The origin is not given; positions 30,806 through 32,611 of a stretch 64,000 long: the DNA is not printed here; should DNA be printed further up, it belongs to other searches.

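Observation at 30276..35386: Complete nickel-pincer-nucleotide (NPN) cofactor cluster with a LarA homolog of unknown substrate and an inserted CxxC DUF1858 gene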

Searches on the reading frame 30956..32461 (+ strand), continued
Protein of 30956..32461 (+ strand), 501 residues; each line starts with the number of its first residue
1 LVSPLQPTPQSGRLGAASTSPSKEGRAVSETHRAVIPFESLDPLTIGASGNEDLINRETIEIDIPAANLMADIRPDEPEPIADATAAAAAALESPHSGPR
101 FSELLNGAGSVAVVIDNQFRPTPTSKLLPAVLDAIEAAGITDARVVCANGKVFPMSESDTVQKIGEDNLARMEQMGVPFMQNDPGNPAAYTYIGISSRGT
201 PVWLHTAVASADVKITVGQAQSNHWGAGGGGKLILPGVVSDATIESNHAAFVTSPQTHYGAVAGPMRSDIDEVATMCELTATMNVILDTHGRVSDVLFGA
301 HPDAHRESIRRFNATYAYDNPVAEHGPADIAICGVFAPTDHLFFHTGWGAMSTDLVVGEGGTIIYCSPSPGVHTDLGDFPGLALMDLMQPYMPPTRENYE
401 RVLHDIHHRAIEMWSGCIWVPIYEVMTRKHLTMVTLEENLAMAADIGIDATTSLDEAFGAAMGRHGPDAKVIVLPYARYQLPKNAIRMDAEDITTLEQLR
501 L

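Call 74: find_encoding_contigs(protein=P0152, flank=8000, max_places=3)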
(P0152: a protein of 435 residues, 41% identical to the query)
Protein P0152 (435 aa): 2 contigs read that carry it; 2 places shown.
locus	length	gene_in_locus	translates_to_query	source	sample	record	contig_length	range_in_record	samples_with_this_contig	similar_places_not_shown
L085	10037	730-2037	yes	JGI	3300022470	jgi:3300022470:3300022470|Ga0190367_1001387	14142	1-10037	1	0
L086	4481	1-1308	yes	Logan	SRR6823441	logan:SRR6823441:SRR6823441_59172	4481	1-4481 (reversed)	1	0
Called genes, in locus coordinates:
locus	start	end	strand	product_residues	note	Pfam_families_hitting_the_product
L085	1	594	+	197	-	?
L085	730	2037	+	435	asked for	PF09861:Lar_N, PF21113:LarA_C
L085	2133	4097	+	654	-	PF02730:AFOR_N, PF01314:AFOR_C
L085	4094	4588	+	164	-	PF12837:Fer4_6 (faint), PF13187:Fer4_9 (weak), PF13247:Fer4_11, PF12838:Fer4_7, PF00037:Fer4 (weak), PF12797:Fer4_2 (weak), PF13237:Fer4_10 (weak), PF13187:Fer4_9 (weak), +5 more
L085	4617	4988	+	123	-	PF01597:GCV_H, PF00364:Biotin_lipoyl (weak), PF25997:BSH_YhbJ (weak)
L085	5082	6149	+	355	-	PF21948:LplA-B_cat, PF03099:BPL_LplA_LipB (faint)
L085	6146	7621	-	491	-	PF27537:HoxH (weak), PF00374:NiFeSe_Hases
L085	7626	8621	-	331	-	PF01058:Oxidored_q6, PF14720:NiFe_hyd_SSU_C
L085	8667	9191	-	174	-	PF01750:HycI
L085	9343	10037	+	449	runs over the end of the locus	PF04015:DUF362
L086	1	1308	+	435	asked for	PF09861:Lar_N, PF21113:LarA_C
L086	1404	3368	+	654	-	PF02730:AFOR_N, PF01314:AFOR_C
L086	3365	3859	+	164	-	PF12837:Fer4_6 (faint), PF13187:Fer4_9 (weak), PF13247:Fer4_11, PF12838:Fer4_7, PF00037:Fer4 (weak), PF12797:Fer4_2 (weak), PF13237:Fer4_10 (weak), PF13187:Fer4_9 (weak), +5 more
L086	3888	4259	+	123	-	PF01597:GCV_H, PF00364:Biotin_lipoyl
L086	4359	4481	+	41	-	?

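Call 77: fold_search(model_id=the predicted structure, library=pdb)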
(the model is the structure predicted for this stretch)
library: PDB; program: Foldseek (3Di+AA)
matches with E <= 10: 1170; with E <= 0.001: 19
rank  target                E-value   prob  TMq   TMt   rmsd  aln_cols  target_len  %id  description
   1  7s91                  4.5e-28  1.00  0.61  0.70   6.1       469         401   23  Structure of the malate racemase mar2 apoprotein from Thermoanaerobacterium thermosaccharolyticum at 2.25 angstroms reso (released 2021-10-13)
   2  6d6z                  1.9e-27  1.00  0.61  0.72   6.1       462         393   23  Structure of the malate racemase apoprotein from Thermoanaerobacterium thermosaccharolyticum (released 2019-04-24)
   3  9eia_B                1.3e-25  1.00  0.71  0.78   5.0       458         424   21  A broad-substrate spectrum lactate racemase A from Isosphaera pallida in complex with copurified D-lactate (released 2025-01-29)
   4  9eid                  1.4e-25  1.00  0.71  0.78   5.0       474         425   20  A broad-substrate spectrum lactate racemase A from Isosphaera pallida in complex with D-2-Hydroxybutyrate (released 2025-01-29)
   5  2yjg_A                1.7e-25  1.00  0.72  0.81   4.6       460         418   19  Structure of the lactate racemase apoprotein from Thermoanaerobacterium thermosaccharolyticum (released 2012-05-30)
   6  2yjg_B                2.4e-25  1.00  0.74  0.83   4.0       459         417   18  Structure of the lactate racemase apoprotein from Thermoanaerobacterium thermosaccharolyticum (released 2012-05-30)
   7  5huq_A                3.1e-25  1.00  0.70  0.76   4.8       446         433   20  A tethered niacin-derived pincer complex with a nickel-carbon bond in lactate racemase (released 2016-02-10)
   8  5huq_B                4.6e-24  1.00  0.71  0.77   4.8       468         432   19  A tethered niacin-derived pincer complex with a nickel-carbon bond in lactate racemase (released 2016-02-10)
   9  8ezf                  6.4e-24  1.00  0.68  0.76   4.9       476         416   20  A tethered niacin-derived pincer complex with a nickel-carbon or sulfite-carbon bond in lactate racemase R98A/R100A vari (released 2023-01-25)
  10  6c1w_A                7.6e-24  1.00  0.72  0.78   4.6       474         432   18  A tethered niacin-derived pincer complex with a nickel-carbon or sulfite-carbon bond in lactate racemase (released 2018-03-14)
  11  9eia_A                1.0e-23  1.00  0.69  0.76   4.9       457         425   22  A broad-substrate spectrum lactate racemase A from Isosphaera pallida in complex with copurified D-lactate (released 2025-01-29)
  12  8ezh                  1.9e-23  1.00  0.68  0.76   5.0       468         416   19  A tethered niacin-derived pincer complex with a nickel-carbon bond in lactate racemase R98A/R100A variant modeled with s (released 2023-01-25)
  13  9q3j_E                1.5e-20  1.00  0.60  0.62   6.3       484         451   18  Structures of LarA-like nickel-pincer nucleotide cofactor-utilizing enzyme with a single catalytic histidine residue f (released 2025-09-17)
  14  9q3j_A                2.2e-20  1.00  0.60  0.62   6.6       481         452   18  Structures of LarA-like nickel-pincer nucleotide cofactor-utilizing enzyme with a single catalytic histidine residue f (released 2025-09-17)
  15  9q3k_A                2.2e-20  1.00  0.63  0.62   7.3       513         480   20  Structure of LarA-like nickel-pincer nucleotide cofactor-utilizing enzyme with a single catalytic histidine residue fr (released 2025-09-24)
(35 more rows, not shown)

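Call 78: find_encoding_contigs(protein=P0165, flank=8000, max_places=2)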
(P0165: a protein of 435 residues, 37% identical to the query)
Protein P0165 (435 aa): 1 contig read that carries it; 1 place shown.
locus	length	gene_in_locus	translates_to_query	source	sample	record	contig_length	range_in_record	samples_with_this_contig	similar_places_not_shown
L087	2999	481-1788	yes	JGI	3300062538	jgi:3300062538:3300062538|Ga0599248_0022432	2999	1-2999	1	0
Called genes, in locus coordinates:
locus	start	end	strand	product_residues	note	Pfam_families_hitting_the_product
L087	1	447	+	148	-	?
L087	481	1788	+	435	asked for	PF09861:Lar_N, PF21113:LarA_C (weak)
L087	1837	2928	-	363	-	PF01321:Creatinase_N, PF00557:Peptidase_M24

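Call 79: find_encoding_contigs(protein=P0166, flank=8000, max_places=2)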
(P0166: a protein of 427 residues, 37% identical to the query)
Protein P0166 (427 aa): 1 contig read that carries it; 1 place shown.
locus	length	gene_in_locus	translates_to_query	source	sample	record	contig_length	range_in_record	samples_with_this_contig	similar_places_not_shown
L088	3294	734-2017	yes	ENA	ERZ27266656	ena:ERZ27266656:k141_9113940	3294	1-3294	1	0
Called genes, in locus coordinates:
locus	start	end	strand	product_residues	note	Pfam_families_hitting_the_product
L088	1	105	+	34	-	?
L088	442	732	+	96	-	PF02597:ThiS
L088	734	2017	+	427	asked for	PF09861:Lar_N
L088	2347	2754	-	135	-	PF13511:DUF4124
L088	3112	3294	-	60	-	?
